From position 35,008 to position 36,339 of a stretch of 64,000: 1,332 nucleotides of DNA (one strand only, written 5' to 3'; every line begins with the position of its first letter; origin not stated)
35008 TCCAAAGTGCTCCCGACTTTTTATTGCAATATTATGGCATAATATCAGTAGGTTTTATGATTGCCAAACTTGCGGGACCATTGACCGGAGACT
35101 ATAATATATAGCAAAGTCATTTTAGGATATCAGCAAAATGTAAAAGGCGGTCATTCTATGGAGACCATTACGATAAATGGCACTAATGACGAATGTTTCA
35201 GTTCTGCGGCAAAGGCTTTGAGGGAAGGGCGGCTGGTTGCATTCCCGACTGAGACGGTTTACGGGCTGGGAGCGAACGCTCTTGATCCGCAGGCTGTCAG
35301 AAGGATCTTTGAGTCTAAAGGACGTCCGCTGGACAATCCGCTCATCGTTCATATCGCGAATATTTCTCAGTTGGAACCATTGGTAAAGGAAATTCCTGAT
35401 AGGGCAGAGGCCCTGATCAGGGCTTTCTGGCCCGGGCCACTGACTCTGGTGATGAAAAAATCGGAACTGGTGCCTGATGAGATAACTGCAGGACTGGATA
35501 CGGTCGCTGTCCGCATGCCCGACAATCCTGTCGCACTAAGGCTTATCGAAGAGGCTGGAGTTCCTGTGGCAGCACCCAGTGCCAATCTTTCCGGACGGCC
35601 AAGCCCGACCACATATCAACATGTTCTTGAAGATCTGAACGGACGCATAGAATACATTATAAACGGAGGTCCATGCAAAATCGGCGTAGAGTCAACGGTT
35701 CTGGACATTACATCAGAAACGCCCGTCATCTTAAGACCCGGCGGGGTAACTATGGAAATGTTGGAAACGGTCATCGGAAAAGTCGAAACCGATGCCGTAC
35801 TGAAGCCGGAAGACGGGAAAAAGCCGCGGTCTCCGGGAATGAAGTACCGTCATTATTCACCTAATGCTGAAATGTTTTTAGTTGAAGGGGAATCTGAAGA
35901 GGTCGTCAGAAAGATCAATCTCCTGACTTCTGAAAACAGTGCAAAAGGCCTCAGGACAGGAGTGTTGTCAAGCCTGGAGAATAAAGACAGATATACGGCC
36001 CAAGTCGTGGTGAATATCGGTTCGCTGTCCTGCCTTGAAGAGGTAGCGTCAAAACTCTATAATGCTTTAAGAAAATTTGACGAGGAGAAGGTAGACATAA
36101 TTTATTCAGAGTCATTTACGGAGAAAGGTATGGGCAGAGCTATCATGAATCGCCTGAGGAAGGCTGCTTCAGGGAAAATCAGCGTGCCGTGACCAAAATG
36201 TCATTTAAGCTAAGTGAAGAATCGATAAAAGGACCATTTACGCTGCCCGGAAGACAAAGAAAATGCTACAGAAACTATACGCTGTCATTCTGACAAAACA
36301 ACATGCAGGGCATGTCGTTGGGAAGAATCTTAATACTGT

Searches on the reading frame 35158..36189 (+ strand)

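Call 55: search_protein_families(library=pfam, proteins=[window:35158-36189:+], max_evalue=0.00001)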
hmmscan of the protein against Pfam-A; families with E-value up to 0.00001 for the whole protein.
window:35158-36189:+ (344 aa): 2 families
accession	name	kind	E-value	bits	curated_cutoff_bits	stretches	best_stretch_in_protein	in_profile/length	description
PF01300.24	Sua5_yciO_yrdC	-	1.2e-65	220.8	25.1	1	20-195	2-178/178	Telomere recombination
PF03481.19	Sua5_C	-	1.7e-41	142.4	22.9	1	197-338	1-136/136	Threonylcarbamoyl-AMP synthase, C-terminal domain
